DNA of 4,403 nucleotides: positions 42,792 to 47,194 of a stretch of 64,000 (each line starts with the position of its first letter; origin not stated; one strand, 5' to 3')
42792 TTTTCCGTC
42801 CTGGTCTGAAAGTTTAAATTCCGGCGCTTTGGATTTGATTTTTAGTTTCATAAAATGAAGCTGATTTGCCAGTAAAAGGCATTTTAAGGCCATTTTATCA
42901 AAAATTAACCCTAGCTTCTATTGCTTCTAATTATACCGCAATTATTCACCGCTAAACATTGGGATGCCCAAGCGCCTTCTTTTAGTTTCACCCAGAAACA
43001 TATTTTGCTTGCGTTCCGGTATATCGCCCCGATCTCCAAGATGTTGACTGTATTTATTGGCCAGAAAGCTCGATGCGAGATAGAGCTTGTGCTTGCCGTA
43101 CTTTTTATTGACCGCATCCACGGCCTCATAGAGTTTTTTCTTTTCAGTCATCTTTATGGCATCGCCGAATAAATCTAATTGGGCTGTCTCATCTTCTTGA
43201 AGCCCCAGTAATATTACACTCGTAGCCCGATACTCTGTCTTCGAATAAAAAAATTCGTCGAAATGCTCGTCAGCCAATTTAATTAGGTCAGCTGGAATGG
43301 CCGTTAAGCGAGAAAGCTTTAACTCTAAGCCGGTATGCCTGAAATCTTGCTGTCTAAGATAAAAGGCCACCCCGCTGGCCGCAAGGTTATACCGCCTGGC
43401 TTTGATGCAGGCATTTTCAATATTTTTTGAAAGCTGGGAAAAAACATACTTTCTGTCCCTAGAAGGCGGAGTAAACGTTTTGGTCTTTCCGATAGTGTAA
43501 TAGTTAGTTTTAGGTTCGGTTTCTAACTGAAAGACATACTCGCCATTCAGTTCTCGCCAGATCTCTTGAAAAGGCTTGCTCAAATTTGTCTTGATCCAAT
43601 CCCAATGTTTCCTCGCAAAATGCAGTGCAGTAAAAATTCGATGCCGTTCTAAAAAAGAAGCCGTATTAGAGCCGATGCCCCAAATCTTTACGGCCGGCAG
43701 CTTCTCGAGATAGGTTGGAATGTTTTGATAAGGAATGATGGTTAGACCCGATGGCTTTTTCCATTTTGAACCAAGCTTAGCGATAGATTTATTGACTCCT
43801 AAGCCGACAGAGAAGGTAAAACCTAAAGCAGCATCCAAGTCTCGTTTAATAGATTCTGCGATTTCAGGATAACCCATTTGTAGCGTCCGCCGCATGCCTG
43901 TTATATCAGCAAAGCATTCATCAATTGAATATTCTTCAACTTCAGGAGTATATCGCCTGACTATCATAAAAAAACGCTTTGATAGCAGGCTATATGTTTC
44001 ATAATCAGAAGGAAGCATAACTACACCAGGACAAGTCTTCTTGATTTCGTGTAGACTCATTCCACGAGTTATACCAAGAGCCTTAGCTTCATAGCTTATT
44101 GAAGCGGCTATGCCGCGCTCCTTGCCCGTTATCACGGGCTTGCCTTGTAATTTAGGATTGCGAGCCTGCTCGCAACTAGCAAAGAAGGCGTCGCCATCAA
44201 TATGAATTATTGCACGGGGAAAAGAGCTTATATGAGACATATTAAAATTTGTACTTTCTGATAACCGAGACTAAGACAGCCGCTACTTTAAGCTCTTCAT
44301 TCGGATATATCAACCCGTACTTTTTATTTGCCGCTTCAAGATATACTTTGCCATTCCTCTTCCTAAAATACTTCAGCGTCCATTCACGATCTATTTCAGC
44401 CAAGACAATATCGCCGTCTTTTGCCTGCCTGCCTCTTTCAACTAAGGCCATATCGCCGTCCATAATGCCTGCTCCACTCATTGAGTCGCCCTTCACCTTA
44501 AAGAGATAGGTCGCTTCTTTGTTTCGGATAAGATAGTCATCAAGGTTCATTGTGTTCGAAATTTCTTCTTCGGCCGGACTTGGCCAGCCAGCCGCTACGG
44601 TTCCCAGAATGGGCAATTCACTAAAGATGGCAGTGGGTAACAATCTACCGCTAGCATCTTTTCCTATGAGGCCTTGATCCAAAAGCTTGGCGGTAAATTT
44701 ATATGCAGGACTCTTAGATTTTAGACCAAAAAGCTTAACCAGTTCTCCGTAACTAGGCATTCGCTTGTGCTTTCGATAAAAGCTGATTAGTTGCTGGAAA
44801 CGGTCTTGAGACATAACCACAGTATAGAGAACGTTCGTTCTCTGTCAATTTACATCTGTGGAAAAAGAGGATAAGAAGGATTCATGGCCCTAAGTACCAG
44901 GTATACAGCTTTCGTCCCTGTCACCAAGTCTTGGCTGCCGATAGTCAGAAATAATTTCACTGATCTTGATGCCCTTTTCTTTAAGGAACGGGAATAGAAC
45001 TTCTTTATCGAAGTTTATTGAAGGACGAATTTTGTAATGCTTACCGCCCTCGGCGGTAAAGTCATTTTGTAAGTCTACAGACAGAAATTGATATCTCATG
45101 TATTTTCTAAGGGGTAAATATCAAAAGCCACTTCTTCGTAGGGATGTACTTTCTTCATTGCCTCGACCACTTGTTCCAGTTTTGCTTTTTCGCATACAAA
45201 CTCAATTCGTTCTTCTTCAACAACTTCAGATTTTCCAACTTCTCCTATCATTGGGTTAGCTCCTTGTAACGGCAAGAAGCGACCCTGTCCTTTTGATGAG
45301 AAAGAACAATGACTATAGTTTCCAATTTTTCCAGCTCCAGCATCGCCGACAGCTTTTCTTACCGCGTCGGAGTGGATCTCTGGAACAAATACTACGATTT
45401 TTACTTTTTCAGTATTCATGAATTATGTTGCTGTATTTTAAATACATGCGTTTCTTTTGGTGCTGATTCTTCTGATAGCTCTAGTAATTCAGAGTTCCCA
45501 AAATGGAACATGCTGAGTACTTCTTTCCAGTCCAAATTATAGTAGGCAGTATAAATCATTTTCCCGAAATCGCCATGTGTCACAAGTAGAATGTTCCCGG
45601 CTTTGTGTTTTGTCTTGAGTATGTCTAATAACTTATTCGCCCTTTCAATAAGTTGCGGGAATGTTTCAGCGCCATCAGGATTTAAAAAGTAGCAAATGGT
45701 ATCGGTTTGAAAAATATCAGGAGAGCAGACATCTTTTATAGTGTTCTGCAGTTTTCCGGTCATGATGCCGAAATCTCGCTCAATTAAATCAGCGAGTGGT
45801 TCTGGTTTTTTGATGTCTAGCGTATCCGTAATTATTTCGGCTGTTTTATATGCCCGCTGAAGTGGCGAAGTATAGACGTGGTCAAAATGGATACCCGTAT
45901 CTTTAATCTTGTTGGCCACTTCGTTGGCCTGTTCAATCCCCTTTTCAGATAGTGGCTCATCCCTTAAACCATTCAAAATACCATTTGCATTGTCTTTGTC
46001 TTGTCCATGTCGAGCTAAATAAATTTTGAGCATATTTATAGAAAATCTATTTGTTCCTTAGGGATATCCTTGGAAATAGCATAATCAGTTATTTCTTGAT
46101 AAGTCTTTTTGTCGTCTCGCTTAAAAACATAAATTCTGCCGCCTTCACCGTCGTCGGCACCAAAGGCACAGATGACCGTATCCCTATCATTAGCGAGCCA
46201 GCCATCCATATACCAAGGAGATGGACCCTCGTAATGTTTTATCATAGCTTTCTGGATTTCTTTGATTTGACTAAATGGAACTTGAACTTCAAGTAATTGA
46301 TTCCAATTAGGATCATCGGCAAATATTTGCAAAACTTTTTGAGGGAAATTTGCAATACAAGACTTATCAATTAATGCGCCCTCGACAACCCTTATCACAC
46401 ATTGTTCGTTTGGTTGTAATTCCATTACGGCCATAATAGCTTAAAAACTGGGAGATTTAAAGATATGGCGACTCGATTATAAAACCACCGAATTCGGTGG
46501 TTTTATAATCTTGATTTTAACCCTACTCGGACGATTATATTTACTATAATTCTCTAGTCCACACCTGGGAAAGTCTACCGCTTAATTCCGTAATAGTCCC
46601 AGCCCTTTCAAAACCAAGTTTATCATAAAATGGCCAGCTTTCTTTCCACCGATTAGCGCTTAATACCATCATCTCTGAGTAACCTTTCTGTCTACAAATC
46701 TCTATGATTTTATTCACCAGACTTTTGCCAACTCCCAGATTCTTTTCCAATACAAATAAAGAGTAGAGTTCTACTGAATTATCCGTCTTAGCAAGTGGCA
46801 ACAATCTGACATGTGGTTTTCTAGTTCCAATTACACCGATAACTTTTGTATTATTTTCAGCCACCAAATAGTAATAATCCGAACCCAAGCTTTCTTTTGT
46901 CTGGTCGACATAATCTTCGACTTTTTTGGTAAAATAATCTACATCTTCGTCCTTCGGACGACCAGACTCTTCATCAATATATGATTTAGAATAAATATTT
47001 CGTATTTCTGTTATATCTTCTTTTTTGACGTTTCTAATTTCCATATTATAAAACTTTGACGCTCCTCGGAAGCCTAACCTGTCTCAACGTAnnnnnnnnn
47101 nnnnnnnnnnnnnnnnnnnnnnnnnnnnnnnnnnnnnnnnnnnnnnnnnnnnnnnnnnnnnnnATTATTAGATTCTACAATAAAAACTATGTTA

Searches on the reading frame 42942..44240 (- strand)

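Call 65: search_protein_families(library=pfam, proteins=[window:42942-44240:-], max_evalue=0.0001)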
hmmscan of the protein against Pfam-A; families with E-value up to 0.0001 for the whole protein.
window:42942-44240:- (432 aa): 2 families
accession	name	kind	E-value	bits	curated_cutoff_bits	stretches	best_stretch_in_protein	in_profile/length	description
PF00817.25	IMS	-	3.4e-43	147.5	23.2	1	14-158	1-147/148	impB/mucB/samB family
PF11799.13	IMS_C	-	4.8e-12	46.7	20.7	1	250-357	4-109/109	impB/mucB/samB family C-terminal domain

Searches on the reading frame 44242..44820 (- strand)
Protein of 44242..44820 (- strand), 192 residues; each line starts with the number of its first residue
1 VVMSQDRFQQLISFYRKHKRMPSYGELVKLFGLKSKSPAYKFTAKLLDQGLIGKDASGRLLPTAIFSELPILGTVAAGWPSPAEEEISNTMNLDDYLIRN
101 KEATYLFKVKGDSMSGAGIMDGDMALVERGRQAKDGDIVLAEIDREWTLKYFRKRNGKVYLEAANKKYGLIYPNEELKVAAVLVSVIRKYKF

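Call 65: search_protein_families(library=pfam, proteins=[window:44242-44820:-], max_evalue=0.0001)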
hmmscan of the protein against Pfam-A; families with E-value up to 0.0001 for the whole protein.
window:44242-44820:- (192 aa): 1 family
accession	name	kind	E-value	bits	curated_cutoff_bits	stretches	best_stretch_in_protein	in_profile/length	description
PF00717.28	Peptidase_S24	-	1.2e-28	99.6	23.3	1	70-181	1-113/116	Peptidase S24-like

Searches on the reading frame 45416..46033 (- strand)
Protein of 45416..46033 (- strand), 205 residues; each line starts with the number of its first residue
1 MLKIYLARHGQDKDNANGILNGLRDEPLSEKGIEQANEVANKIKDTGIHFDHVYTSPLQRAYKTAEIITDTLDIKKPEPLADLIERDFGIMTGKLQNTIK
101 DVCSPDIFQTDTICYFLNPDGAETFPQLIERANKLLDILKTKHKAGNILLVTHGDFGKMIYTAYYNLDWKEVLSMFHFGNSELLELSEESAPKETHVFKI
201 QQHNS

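Call 65: search_protein_families(library=pfam, proteins=[window:45416-46033:-], max_evalue=0.0001)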
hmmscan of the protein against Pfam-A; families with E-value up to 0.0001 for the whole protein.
window:45416-46033:- (205 aa): 1 family
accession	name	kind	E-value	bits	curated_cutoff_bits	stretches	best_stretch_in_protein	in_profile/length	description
PF00300.27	His_Phos_1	-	5.1e-38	131.1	21.7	1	4-187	1-180/194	Histidine phosphatase superfamily (branch 1)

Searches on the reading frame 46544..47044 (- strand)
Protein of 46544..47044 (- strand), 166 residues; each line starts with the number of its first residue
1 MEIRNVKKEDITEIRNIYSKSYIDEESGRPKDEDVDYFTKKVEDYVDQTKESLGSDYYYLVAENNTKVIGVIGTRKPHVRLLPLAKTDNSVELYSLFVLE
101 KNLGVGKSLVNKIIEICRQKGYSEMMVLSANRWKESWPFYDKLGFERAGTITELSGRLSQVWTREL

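Call 69: search_protein_families(library=pfam, proteins=[window:46544-47044:-], max_evalue=0.0001)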
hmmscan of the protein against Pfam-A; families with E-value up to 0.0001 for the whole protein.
window:46544-47044:- (166 aa): 5 families
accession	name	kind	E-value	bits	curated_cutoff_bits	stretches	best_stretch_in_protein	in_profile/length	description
PF00583.31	Acetyltransf_1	-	5.6e-11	43.2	20.7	1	41-145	27-116/116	Acetyltransferase (GNAT) family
PF13673.13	Acetyltransf_10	-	2.6e-10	40.8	23.6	1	31-153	6-115/128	Acetyltransferase (GNAT) domain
PF13420.13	Acetyltransf_4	-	8.8e-10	39.3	24.3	1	3-151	1-140/155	Acetyltransferase (GNAT) domain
PF13508.13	Acetyltransf_7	-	2.8e-07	31.3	27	1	56-146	2-83/84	Acetyltransferase (GNAT) domain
PF08445.16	FR47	-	8.4e-05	22.9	22.1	0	91-148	22-80/86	FR47-like protein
